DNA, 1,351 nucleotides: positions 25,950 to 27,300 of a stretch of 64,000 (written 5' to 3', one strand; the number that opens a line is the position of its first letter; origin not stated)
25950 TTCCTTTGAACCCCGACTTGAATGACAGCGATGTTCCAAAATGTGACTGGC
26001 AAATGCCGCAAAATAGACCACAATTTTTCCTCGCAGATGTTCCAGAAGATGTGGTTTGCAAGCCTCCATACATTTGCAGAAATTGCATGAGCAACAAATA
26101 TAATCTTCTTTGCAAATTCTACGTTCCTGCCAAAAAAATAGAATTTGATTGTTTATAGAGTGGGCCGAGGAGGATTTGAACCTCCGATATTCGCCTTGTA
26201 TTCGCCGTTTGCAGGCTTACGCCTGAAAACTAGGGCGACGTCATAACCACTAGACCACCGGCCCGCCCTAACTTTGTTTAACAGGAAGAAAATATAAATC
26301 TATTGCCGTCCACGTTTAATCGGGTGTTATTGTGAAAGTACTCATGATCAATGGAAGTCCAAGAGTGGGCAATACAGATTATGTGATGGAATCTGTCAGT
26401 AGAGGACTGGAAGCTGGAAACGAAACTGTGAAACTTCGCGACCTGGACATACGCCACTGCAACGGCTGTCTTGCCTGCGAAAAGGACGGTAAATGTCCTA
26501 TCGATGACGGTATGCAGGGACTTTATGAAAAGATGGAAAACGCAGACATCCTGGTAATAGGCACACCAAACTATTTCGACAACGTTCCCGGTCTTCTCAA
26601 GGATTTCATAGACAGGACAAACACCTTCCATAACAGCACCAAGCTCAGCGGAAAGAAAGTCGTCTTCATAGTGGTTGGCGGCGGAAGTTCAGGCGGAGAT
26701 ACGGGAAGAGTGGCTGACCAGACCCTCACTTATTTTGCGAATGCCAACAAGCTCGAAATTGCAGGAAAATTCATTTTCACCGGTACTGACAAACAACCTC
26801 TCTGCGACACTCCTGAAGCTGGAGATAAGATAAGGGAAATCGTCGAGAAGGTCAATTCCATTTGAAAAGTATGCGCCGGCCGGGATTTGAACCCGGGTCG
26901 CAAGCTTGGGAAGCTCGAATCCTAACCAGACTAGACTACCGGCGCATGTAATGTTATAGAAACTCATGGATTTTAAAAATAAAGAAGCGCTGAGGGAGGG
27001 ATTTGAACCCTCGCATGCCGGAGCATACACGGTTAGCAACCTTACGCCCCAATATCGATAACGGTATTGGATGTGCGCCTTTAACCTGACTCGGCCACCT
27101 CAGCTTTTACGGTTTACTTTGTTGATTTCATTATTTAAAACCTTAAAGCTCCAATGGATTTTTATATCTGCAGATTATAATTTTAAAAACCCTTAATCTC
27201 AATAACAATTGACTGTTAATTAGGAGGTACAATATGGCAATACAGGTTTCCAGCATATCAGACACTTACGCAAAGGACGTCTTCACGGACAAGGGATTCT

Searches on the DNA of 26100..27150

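Call 49: search_rna_families(source=window, start=26100, end=27150, threshold=gathering, show_alignments=4)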
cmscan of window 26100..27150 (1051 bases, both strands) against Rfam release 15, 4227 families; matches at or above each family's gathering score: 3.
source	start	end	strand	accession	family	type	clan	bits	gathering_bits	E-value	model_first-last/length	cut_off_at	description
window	26872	26945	-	RF00005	tRNA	Gene; tRNA;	CL00001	62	29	8.3e-13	1-71/71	no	tRNA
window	26161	26264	-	RF00005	tRNA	Gene; tRNA;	CL00001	53.6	29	1.6e-10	1-71/71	no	tRNA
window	26988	27104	-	RF00005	tRNA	Gene; tRNA;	CL00001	39.8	29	1.1e-06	1-71/71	no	tRNA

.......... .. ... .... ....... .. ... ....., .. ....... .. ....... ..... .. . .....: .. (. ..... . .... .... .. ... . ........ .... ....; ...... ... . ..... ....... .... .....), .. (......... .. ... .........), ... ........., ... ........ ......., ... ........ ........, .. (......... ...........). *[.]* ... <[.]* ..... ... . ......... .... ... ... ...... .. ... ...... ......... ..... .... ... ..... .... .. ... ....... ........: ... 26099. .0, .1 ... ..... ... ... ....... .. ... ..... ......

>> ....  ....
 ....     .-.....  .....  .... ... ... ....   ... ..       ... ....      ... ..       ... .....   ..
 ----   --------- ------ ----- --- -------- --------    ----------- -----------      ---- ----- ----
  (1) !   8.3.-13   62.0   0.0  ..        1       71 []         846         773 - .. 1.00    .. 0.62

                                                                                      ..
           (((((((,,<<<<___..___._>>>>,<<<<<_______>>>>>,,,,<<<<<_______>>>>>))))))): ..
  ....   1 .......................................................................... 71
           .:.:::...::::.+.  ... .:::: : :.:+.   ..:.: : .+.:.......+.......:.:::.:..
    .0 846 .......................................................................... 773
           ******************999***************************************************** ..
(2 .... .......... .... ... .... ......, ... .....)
